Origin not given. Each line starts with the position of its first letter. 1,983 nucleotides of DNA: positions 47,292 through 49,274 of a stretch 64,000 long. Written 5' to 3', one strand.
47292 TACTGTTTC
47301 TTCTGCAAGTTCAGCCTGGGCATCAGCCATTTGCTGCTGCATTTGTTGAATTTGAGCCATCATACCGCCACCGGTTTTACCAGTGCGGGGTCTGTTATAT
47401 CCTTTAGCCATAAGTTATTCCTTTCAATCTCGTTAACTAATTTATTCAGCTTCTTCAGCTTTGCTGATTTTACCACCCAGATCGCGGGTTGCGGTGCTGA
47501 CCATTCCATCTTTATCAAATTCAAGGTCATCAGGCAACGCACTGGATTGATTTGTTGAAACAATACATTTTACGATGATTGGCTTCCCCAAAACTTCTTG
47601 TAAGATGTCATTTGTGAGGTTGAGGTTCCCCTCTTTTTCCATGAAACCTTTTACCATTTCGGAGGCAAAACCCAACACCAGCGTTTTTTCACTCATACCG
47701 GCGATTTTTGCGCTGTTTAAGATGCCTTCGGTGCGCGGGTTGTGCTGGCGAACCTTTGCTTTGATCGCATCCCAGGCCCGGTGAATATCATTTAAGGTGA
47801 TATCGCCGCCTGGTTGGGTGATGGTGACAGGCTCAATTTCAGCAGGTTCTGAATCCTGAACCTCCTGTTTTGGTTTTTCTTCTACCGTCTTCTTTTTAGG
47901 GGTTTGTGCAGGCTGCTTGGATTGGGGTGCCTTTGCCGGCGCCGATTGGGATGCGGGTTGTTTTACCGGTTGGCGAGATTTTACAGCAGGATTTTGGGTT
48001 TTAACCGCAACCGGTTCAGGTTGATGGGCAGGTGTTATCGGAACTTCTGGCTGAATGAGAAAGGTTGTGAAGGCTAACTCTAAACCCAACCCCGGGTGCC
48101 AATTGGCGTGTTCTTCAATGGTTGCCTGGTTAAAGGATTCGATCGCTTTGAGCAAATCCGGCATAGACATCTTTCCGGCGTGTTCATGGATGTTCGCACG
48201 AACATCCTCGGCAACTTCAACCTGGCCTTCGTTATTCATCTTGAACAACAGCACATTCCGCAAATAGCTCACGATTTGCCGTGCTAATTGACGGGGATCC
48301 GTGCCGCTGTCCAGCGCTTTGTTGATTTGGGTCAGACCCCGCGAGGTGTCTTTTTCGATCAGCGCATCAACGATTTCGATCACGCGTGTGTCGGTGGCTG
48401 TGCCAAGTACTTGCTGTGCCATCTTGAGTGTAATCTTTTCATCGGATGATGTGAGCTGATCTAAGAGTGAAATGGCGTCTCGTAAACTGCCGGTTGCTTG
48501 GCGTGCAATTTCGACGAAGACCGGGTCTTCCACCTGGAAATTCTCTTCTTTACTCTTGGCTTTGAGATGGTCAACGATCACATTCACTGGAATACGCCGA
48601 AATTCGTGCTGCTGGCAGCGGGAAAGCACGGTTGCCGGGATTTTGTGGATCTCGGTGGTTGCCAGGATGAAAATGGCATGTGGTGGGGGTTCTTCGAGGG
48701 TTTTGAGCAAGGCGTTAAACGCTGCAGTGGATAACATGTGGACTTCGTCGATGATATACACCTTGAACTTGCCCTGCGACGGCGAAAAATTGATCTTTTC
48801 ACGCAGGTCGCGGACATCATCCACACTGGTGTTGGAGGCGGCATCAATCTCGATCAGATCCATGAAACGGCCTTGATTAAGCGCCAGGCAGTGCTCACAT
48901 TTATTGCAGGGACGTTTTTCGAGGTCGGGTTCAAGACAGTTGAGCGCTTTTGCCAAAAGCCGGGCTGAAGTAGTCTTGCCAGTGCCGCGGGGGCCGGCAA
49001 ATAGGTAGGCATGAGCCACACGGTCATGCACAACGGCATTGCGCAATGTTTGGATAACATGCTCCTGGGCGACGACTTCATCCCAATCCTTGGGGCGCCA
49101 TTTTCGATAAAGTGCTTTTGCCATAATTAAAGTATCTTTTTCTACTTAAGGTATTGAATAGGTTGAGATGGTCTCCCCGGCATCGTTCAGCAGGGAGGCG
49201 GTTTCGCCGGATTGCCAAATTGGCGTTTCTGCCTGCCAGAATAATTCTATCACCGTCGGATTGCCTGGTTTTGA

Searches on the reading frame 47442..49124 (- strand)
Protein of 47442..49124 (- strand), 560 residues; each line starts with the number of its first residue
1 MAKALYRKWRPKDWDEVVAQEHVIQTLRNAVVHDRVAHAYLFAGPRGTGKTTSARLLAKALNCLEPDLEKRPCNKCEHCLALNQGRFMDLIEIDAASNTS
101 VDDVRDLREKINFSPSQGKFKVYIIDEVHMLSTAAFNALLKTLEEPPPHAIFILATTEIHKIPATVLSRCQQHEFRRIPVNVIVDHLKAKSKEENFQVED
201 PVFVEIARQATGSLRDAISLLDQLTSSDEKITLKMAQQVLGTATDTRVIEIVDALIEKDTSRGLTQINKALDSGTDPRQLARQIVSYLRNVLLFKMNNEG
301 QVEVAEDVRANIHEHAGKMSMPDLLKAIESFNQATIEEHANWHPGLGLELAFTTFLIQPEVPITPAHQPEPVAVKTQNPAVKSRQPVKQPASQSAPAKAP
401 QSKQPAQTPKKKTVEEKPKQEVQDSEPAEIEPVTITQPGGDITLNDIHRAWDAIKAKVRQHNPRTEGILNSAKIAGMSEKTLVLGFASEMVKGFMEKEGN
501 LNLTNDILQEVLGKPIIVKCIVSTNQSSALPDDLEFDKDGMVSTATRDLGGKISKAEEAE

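Call 39: search_protein_families(library=ncbifam, proteins=[window:47442-49124:-], max_evalue=1e-20)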
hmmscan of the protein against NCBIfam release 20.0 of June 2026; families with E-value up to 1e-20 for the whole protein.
window:47442-49124:- (560 aa): 51 families (the best 25 are shown)
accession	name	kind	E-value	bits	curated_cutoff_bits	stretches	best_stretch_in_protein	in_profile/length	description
NF011512.0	PRK14950.1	equivalog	9.2e-166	553.4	593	1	3-558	4-582/585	DNA polymerase III subunits gamma and tau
NF004046.1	PRK05563.1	equivalog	1.6e-153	512.6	400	1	2-528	2-528/567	DNA polymerase III subunit gamma/tau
TIGR02397.1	dnaX_nterm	equivalog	3.6e-129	431.1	250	1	3-351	2-350/355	DNA polymerase III subunit gamma/tau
NF011526.0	PRK14965.1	equivalog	4e-129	432.1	670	1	5-535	6-535/578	DNA polymerase III subunits gamma and tau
NF011510.0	PRK14948.1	equivalog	1e-125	421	593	1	4-528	7-522/640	DNA polymerase III subunit gamma/tau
NF005942.0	PRK07994.1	equivalog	2e-118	397.1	613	1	4-421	5-424/655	DNA polymerase III subunit gamma/tau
NF006585.0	PRK09111.1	equivalog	1e-116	391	604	1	4-447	29-478/616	DNA polymerase III subunit gamma/tau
NF005846.3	PRK07764.1-6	equivalog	5.6e-113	379.2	625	1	4-356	1-360/628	DNA polymerase III subunit gamma and tau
NF011524.0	PRK14963.1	equivalog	4.7e-111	372.8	601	1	4-519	3-493/647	DNA polymerase III subunits gamma and tau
NF011531.0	PRK14971.1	equivalog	8.7e-111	371.6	685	1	7-440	9-433/614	DNA polymerase III subunit gamma/tau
NF011514.0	PRK14953.1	equivalog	5.1e-108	362.1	536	1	4-370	5-367/488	DNA polymerase III subunits gamma and tau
NF011513.0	PRK14952.1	equivalog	1.3e-107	361.3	737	1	4-531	2-530/596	DNA polymerase III subunits gamma/tau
NF005173.0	PRK06647.1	equivalog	3e-106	356.5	623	1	8-297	9-298/568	DNA polymerase III subunits gamma and tau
NF005844.0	PRK07764.1-3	equivalog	8.8e-104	349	964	1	4-334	2-339/841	DNA polymerase III subunit gamma and tau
NF011523.0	PRK14962.1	equivalog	1.2e-103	347.5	576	1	3-307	2-305/474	DNA polymerase III subunits gamma and tau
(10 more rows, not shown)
